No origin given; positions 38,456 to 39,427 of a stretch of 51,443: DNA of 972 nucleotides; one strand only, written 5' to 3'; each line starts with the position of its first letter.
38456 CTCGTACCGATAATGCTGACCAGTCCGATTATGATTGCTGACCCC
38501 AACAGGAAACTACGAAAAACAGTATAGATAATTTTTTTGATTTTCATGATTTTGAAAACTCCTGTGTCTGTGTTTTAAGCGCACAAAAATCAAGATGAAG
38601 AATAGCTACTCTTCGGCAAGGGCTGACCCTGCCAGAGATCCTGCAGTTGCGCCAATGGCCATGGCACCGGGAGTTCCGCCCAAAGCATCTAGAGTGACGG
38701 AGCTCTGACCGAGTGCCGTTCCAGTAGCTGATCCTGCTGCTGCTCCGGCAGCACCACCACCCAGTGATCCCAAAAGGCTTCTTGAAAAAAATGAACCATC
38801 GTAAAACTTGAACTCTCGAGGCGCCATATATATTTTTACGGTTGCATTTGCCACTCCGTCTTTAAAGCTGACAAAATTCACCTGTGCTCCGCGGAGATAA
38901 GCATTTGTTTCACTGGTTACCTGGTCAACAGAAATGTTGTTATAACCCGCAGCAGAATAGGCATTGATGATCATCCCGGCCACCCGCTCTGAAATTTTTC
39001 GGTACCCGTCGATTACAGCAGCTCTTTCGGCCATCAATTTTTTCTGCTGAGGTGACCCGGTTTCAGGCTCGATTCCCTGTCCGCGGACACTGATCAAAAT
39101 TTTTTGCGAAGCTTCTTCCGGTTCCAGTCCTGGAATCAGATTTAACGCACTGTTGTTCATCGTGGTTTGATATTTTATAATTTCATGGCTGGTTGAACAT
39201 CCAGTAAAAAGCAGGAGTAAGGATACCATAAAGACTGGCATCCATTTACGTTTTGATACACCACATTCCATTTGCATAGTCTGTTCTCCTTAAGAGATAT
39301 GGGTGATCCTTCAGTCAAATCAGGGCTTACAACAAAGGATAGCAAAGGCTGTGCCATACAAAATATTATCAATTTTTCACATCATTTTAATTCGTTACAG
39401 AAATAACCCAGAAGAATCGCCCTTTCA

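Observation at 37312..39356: Divergent sigma54-driven operon (FlgP/LPP20-like lipoprotein + 4x Ig-like repeat protein) inserted between flgE and motA: candidate new flagellar accessory structure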

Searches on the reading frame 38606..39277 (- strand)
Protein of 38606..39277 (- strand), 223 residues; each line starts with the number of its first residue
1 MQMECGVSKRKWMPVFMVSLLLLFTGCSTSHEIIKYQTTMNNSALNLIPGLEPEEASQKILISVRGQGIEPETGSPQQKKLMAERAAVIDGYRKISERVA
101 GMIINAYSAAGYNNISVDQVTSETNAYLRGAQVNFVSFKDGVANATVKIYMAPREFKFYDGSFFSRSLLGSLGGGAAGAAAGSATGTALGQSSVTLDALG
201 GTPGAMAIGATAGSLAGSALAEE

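Call 3: search_protein_families(library=pfam, proteins=[window:38606-39277:-], max_evalue=1)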
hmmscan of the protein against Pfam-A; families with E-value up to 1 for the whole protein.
window:38606-39277:- (223 aa): 1 family
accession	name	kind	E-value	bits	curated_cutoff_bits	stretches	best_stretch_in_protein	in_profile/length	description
PF14990.11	DUF4516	-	0.15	12.2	27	1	6-35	4-33/46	Domain of unknown function (DUF4516)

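Call 4: search_protein_families(library=ncbifam, proteins=[window:38606-39277:-], max_evalue=1)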
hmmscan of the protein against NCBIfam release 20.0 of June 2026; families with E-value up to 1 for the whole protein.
window:38606-39277:- (223 aa): 1 family
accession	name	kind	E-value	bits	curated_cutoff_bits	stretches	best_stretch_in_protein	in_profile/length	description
NF040598.1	Ala_zip_lipo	subfamily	0.069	13.7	43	1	12-42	3-33/90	Lpp/OprI family alanine-zipper lipoprotein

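Call 6: find_homologous_proteins(query=window:38606-39277:-, max_evalue=0.001)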
Query window:38606-39277:- (223 aa): 60 proteins with E <= 0.001 among 5253 candidates.
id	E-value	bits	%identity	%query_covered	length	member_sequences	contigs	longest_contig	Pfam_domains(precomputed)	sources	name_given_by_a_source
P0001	1.6e-133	461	96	100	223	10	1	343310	-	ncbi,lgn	-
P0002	6.3e-129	446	93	100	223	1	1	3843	-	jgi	jgi:hypothetical protein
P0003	4.8e-125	433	90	100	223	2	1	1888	-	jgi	jgi:hypothetical protein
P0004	4.3e-119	413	86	100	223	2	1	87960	-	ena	-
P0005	1.1e-113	396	89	94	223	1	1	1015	-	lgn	-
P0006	9.8e-112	389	81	100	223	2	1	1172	-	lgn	-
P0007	2.4e-111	388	83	100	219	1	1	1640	-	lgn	-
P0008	4.3e-108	378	81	100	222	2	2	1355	-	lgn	-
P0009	8.5e-92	324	84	74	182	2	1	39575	-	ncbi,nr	ncbi:MAG: hypothetical protein C4522_18470 [Desulfobacteraceae bacterium]|nr:MAG: hypothetical prote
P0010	3.4e-87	309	66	87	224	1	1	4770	-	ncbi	-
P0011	1.7e-86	307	65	87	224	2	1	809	-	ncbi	-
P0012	1.5e-83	297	64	89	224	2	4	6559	-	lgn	-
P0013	4.9e-82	293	69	81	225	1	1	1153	-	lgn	-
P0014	9.4e-82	292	67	84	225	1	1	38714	-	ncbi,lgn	-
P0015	2.7e-81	290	64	83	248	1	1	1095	-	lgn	-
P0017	4.0e-81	290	65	87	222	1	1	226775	-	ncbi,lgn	-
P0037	2.5e-55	205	52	73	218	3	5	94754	-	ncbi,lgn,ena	-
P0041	3.8e-52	195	51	78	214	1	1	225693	-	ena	-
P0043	4.0e-52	195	52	73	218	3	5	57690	-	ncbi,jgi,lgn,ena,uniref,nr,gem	ncbi:hypothetical protein [Desulfobotulus sp.]|jgi:hypothetical protein|uniref:hypothetical protein 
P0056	4.8e-41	159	54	61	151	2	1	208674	-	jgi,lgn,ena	-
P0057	3.0e-40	156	51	68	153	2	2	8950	-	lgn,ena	-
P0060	1.5e-35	141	47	63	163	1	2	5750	-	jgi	jgi:hypothetical protein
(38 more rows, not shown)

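Call 8: search_solved_structures(query=A1, max_evalue=10, show_alignments=3)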
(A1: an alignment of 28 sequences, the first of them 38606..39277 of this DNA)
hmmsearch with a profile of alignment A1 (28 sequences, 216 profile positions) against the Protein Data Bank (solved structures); distinct sequences matched with E-value up to 10: 6.
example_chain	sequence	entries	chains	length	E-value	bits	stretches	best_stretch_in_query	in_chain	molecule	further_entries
9hmf_C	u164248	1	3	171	3.1e-11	46.1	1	51-151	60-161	Lipoprotein, putative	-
8z5n_2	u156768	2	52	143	1.2e-05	27.8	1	57-133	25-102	Flagellar assembly lipoprotein FlgP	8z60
9yfg_Ha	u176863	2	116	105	0.00018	24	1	75-134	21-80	Lipoprotein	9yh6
9yds_Aa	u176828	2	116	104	0.00018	24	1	75-134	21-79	Lipoprotein | FlgP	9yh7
9yec_Fa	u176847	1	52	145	0.00042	22.8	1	75-134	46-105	Lipoprotein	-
5guf_A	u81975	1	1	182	5.2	9.4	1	166-213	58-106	CDP-archaeol synthase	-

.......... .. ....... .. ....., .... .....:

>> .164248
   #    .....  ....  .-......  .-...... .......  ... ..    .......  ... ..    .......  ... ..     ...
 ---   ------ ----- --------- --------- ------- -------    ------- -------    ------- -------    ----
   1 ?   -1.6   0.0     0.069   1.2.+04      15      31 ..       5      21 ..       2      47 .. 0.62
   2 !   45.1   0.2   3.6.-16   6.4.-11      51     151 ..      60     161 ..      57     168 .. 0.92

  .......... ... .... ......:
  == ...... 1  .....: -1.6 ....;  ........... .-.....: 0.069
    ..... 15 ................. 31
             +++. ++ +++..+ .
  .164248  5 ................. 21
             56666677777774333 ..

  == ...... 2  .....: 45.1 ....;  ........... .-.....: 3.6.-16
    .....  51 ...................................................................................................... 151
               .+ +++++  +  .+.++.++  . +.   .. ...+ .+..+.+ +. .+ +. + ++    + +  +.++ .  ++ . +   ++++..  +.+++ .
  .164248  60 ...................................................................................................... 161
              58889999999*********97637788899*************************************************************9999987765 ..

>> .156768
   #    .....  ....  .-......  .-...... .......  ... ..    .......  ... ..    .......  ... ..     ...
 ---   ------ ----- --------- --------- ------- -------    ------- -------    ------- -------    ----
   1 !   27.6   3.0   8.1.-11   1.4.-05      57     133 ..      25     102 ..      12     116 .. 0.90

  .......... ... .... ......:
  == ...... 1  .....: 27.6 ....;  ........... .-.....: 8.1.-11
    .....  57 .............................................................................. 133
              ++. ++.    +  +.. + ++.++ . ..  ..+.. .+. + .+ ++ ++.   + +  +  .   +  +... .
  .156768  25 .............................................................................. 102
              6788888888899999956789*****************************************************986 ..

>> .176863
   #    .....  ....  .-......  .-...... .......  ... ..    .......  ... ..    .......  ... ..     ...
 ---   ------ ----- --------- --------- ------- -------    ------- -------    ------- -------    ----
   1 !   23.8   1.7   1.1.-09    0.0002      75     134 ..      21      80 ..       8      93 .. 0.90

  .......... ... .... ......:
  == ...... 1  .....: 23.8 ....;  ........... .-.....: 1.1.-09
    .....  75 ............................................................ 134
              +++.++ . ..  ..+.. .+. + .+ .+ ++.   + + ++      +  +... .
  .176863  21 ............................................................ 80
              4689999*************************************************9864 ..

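Call 10: search_protein_families(library=pfam, alignment_id=A1, max_evalue=10)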
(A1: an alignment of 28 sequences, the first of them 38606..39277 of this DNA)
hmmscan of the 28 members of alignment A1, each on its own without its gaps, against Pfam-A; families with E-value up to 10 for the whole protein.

A. member 1, window:38606-39277:- (223 aa): 1 family
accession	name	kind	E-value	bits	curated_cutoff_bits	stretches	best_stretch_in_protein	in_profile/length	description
PF14990.11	DUF4516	-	0.15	12.2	27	1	6-35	4-33/46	Domain of unknown function (DUF4516)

B. families by the number of members that match (of 28 scanned): 18 families
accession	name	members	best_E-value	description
PF13441.11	Gly-zipper_YMGG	9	0.052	YMGG-like Gly-zipper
PF02169.21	LPP20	6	0.0022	LPP20 lipoprotein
PF13488.11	Gly-zipper_Omp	4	1.9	Glycine zipper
PF10247.14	Romo1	3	0.056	Reactive mitochondrial oxygen species modulator 1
PF23839.1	DUF7209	2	0.011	Family of unknown function (DUF7209)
PF24272.1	DUF7468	2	0.11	Family of unknown function (DUF7468)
PF05433.20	Rick_17kDa_Anti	2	2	Glycine zipper 2TM domain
PF25688.1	P22_gp7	1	0.022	Bacteriophage P22 DNA ejection protein gp7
PF14999.11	Shadoo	1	0.053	Shadow of prion protein, neuroprotective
PF00691.25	OmpA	1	0.061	OmpA family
PF09552.15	RE_BstXI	1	0.08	BstXI restriction endonuclease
PF02663.19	FmdE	1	0.13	FmdE, Molybdenum formylmethanofuran dehydrogenase operon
PF14990.11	DUF4516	1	0.15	Domain of unknown function (DUF4516)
PF04306.18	DUF456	1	0.46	Protein of unknown function (DUF456)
PF05818.17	TraT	1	1.5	Enterobacterial TraT complement resistance protein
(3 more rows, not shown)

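Call 11: find_encoding_contigs(protein=P0017, flank=10000, max_places=2)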
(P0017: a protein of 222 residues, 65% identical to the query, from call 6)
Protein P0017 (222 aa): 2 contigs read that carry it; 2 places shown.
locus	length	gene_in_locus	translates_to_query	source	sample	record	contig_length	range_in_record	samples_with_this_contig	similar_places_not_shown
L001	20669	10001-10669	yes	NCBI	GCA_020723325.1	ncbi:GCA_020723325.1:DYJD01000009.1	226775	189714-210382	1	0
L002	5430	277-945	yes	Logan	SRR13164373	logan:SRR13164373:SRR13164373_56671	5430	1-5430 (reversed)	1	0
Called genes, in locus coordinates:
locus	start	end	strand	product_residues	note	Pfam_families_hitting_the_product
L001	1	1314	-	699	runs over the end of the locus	PF00771:FHIPEP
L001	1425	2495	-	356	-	PF01312:Bac_export_2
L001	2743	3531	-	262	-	PF01311:Bac_export_1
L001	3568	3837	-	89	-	PF01313:Bac_export_3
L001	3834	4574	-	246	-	PF00813:FliP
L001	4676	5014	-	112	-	PF04347:FliO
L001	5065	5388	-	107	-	PF01052:FliMN_C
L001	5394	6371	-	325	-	PF02154:FliM, PF01052:FliMN_C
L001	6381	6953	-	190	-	PF03748:FliL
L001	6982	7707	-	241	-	PF13677:MotB_plug, PF00691:OmpA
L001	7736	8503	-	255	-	PF00691:OmpA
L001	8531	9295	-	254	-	PF20560:MotA_N (weak), PF01618:MotA_ExbB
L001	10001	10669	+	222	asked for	-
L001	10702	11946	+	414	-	PF17963:Big_9 (faint), PF00801:PKD (faint), PF17957:Big_7 (faint), PF18911:PKD_4 (faint), PF22352:K319L-like_PKD (faint), PF14347:DUF4399 (faint)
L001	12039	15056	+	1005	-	PF00801:PKD (faint), PF05345:He_PIG (faint), PF06832:BiPBP_C (faint), PF17957:Big_7 (faint), PF17963:Big_9 (faint), PF18911:PKD_4 (faint), PF22352:K319L-like_PKD (weak), PF22352:K319L-like_PKD, +9 more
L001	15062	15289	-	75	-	-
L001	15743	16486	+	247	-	PF00497:SBP_bac_3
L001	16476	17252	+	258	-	PF00497:SBP_bac_3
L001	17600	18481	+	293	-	PF13489:Methyltransf_23, PF01135:PCMT, PF01209:Ubie_methyltran, PF06325:PrmA (weak), PF13649:Methyltransf_25, PF13847:Methyltransf_31, PF08241:Methyltransf_11, PF08242:Methyltransf_12, +1 more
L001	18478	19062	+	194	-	-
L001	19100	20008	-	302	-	PF00892:EamA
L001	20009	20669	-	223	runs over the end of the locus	-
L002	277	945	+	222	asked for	-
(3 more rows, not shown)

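Call 12: find_encoding_contigs(protein=P0041, flank=10000, max_places=2)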
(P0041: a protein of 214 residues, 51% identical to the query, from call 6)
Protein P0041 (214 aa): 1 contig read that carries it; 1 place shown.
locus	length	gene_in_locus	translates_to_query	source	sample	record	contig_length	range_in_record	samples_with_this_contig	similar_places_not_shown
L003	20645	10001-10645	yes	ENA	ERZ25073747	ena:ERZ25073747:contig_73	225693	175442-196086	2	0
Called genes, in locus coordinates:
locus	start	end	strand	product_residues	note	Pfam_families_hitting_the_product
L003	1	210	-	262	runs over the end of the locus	PF01311:Bac_export_1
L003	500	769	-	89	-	PF01313:Bac_export_3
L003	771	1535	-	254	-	PF00813:FliP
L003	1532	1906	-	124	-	PF04347:FliO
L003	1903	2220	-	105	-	PF28396:SepQ_C (weak), PF01052:FliMN_C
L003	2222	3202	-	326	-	PF02154:FliM, PF01052:FliMN_C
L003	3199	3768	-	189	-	-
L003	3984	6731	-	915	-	PF00460:Flg_bb_rod, PF22692:LlgE_F_G_D1, PF07559:FlgE_D2, PF06429:Flg_bbr_C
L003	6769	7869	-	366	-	PF03963:FlgD, PF13861:FLgD_tudor (weak), PF13585:CHU_C (faint), PF13860:FlgD_ig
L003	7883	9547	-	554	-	PF02120:Flg_hook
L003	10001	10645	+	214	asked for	-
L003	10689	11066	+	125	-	-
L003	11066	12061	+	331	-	-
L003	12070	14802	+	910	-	PF00801:PKD (faint), PF17957:Big_7 (faint), PF17963:Big_9 (faint), PF18911:PKD_4 (faint), PF18981:InlK_D3 (faint), PF22352:K319L-like_PKD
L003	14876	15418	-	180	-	-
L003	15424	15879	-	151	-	PF02050:FliJ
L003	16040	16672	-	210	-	PF00006:ATP-synt_ab, PF18269:T3SS_ATPase_C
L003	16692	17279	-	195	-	PF02874:ATP-synt_ab_N, PF00006:ATP-synt_ab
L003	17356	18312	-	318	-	PF02108:FliH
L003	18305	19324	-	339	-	PF14842:FliG_N, PF14841:FliG_M, PF01706:FliG_C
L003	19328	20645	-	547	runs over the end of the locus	PF01514:YscJ_FliF, PF08345:YscJ_FliF_C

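Call 13: find_encoding_contigs(protein=P0056, flank=10000, max_places=2)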
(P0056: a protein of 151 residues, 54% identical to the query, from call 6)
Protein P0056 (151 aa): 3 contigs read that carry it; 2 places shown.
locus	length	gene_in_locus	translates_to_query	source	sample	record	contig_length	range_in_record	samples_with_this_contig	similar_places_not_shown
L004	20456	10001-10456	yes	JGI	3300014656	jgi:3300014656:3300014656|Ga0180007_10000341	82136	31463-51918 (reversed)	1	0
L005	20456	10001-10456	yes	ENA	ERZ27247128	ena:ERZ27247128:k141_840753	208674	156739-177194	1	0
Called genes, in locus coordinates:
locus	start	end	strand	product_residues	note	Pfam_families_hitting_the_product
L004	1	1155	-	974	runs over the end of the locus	PF18911:PKD_4, PF00801:PKD, PF22352:K319L-like_PKD (weak), PF04151:PPC, PF00082:Peptidase_S8, PF19190:BACON_2 (weak)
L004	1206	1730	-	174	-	PF00582:Usp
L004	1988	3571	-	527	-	PF00389:2-Hacid_dh, PF02826:2-Hacid_dh_C, PF07991:KARI_N (faint), PF19304:PGDH_inter, PF01842:ACT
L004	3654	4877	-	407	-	PF00266:Aminotran_5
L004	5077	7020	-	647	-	PF01144:CoA_trans, PF16957:Mal_decarbox_Al (weak)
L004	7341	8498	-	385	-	PF13620:CarboxypepD_reg, PF13715:CarbopepD_reg_2, PF17210:SdrD_B (weak), PF17802:SpaA (weak), PF22904:NOMO1-like_2nd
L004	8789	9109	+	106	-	PF22263:DUF6951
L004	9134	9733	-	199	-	-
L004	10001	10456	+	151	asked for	-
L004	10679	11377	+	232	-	-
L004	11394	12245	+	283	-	PF03994:DUF350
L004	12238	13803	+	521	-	PF01564:Spermine_synth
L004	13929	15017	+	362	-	PF13173:AAA_14, PF13635:DUF4143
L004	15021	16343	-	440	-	PF09861:Lar_N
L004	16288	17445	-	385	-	PF01070:FMN_dh, PF01645:Glu_synthase (weak)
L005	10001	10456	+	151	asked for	-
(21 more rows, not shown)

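Call 14: predict_structure(alignment_id=A1)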
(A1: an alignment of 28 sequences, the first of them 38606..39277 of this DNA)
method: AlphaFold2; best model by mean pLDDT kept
length: 223 residues; sequences in the alignment: 28
mean_pLDDT: 62.4   pTM: 0.46
mean pLDDT of the five models: 62.4, 60.3, 59.8, 59.8, 55.6
residues with pLDDT >= 90: 41; 70-90: 56; 50-70: 30; < 50: 96
segments of 3 or more residues with pLDDT < 50: 1-6, 26-46, 155-223
pLDDT, mean of each block of 10 residues (from residue 1): 44 72 55 31 48 65 90 92 94 90 76 77 82 88 90 47 40 40 40 39 40 39 34
secondary structure, 60 per line:
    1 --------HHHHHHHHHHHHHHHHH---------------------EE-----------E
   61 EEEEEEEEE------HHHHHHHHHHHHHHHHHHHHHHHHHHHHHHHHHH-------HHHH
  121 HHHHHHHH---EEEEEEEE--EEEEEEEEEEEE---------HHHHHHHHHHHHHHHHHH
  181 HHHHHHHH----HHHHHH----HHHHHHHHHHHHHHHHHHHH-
elements in order: H9-25 E60-69 H76-109 H117-128 E132-139 E142-153 H163-188 H193-198 H203-222

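Call 17: fold_search(model_id=the predicted structure, library=pdb)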
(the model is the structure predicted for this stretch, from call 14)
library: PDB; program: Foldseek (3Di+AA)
matches with E <= 10: 359; with E <= 0.001: 1
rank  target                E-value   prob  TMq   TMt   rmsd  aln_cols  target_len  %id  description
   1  9hmf_A                1.2e-04  1.00  0.28  0.57   5.2       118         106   15  Periplasmic scaffold of the Campylobacter jejuni flagellar motor (alpha carbon trace) (released 2024-12-25)
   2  5ok8_A                1.3e-02  0.99  0.26  0.44   4.4        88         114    7  Crystal structure of protein Lpp20 (HP1456) from Helicobacter pylori (released 2017-12-06)
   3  5ok8_B                3.4e-02  1.00  0.31  0.58   2.8        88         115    4  Crystal structure of protein Lpp20 (HP1456) from Helicobacter pylori (released 2017-12-06)
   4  2wcr_A                4.9e-02  0.91  0.25  0.33   4.7        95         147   12  Crystal Structure of Tip-Alpha N34 (HP0596) from Helicobacter pylori at pH8 (released 2009-05-12)
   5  3w1e                  9.1e-02  0.90  0.22  0.15   5.9       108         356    7  Structure of FlgT, a flagellar basal body component protein (released 2013-04-03)
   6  4kzs                  1.0e-01  0.72  0.20  0.19   5.7        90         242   16  Crystal structure of the secreted protein HP1454 from the human pathogen Helicobacter pylori (released 2014-06-04)
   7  1vr4_B                1.9e-01  0.41  0.19  0.40   7.9       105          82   16  Crystal Structure of MCSG TArget APC22750 from Bacillus cereus (released 2005-02-08)
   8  3vnc_B                2.8e-01  0.85  0.27  0.38   5.3        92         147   12  Crystal Structure of TIP-alpha N25 from Helicobacter Pylori in its natural dimeric form (released 2012-10-03)
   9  3ne9_A                4.0e-01  0.09  0.13  0.19  11.5       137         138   12  Chronobacterium ammoiniagenes apo-ACPS structure (released 2010-08-25)
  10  7lii                  4.3e-01  0.07  0.12  0.11  32.3       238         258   10  Thermotoga maritima Encapsulin Nanocompartment Pore Mutant S7D (released 2022-02-09)
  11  2wcr_B                4.5e-01  0.51  0.25  0.33   4.6        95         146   12  Crystal Structure of Tip-Alpha N34 (HP0596) from Helicobacter pylori at pH8 (released 2009-05-12)
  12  1vr4_C                4.8e-01  0.28  0.22  0.40   8.3       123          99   15  Crystal Structure of MCSG TArget APC22750 from Bacillus cereus (released 2005-02-08)
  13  1vr4_A                5.8e-01  0.15  0.19  0.33   8.5       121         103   16  Crystal Structure of MCSG TArget APC22750 from Bacillus cereus (released 2005-02-08)
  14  8a22_Al               7.0e-01  0.05  0.12  0.15  14.9       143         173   10  Structure of the mitochondrial ribosome from Polytomella magna (released 2022-11-16)
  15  3gio_A                7.4e-01  0.51  0.27  0.37   4.4        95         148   10  Crystal structure of the TNF-alpha inducing protein (Tip alpha) from Helicobacter pylori (released 2009-08-04)
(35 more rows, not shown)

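Call 18: find_encoding_contigs(protein=P0037, flank=10000, max_places=1)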
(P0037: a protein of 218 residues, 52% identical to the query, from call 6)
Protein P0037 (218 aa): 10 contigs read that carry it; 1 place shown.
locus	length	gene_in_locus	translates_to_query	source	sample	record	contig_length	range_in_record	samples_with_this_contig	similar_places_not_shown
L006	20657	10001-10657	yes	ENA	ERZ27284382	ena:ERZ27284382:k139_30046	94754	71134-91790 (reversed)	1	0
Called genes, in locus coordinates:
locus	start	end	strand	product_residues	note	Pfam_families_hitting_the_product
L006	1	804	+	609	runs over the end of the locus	PF06347:SH3_4 (faint), PF08239:SH3_3, PF01551:Peptidase_M23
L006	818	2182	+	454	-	PF22694:CtpB_N-like (weak), PF00595:PDZ, PF13180:PDZ_2, PF17820:PDZ_6, PF03572:Peptidase_S41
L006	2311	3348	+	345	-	PF04748:Polysacc_deac_2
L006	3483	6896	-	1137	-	PF00460:Flg_bb_rod (weak), PF22692:LlgE_F_G_D1, PF07559:FlgE_D2, PF06429:Flg_bbr_C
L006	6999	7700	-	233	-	PF03963:FlgD, PF13860:FlgD_ig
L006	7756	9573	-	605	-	PF02120:Flg_hook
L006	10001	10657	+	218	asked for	-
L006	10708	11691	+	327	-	PF17957:Big_7 (faint), PF18911:PKD_4 (faint), PF22352:K319L-like_PKD (faint), PF00801:PKD (faint), PF14347:DUF4399 (faint)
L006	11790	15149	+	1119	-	PF00801:PKD (faint), PF17957:Big_7 (faint), PF13750:Big_3_3 (faint), PF22352:K319L-like_PKD (faint)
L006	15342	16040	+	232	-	PF01497:Peripla_BP_2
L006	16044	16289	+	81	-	-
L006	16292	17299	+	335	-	PF01032:FecCD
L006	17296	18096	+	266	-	PF02463:SMC_N (weak), PF13476:AAA_23 (weak), PF13175:AAA_15 (faint), PF00005:ABC_tran, PF13304:AAA_21 (weak)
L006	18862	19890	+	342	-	PF02424:ApbE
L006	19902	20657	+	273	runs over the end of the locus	PF00378:ECH_1, PF16113:ECH_2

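Call 19: find_encoding_contigs(protein=P0043, flank=10000, max_places=1)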
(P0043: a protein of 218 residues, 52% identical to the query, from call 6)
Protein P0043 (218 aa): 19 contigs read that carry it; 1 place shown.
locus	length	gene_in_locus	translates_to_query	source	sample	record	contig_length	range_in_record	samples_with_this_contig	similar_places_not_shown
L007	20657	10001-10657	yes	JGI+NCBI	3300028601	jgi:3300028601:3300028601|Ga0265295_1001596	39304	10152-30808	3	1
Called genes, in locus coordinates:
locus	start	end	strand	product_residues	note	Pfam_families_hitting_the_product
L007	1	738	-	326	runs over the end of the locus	PF02154:FliM, PF01052:FliMN_C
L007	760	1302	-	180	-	-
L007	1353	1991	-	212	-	PF13677:MotB_plug, PF00691:OmpA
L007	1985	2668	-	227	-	-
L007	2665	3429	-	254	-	PF01618:MotA_ExbB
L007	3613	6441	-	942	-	PF00460:Flg_bb_rod, PF22692:LlgE_F_G_D1, PF07559:FlgE_D2, PF06429:Flg_bbr_C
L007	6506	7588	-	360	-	PF03963:FlgD, PF13861:FLgD_tudor (faint), PF13585:CHU_C (faint), PF13860:FlgD_ig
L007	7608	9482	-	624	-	PF02120:Flg_hook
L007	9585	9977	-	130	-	-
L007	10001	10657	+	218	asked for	-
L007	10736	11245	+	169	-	-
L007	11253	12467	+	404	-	PF18911:PKD_4 (faint), PF17957:Big_7 (faint), PF20578:aBig_2 (faint), PF18981:InlK_D3 (faint), PF13750:Big_3_3 (faint), PF14347:DUF4399 (faint), PF00801:PKD (weak)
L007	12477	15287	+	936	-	PF00801:PKD (faint), PF06832:BiPBP_C (faint), PF09136:Glucodextran_B (faint), PF17957:Big_7 (faint), PF17963:Big_9 (faint), PF18911:PKD_4 (faint), PF19077:Big_13 (faint), PF22352:K319L-like_PKD (faint), +4 more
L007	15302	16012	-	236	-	PF00005:ABC_tran, PF13304:AAA_21 (faint)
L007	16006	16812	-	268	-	PF00005:ABC_tran, PF13304:AAA_21 (faint), PF12399:BCA_ABC_TP_C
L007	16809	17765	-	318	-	PF02653:BPD_transp_2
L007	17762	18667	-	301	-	PF02653:BPD_transp_2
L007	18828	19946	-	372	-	PF13433:Peripla_BP_5, PF13458:Peripla_BP_6, PF01094:ANF_receptor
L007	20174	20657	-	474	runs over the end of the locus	PF05221:AdoHcyase, PF00670:AdoHcyase_NAD, PF02826:2-Hacid_dh_C, PF07991:KARI_N (weak)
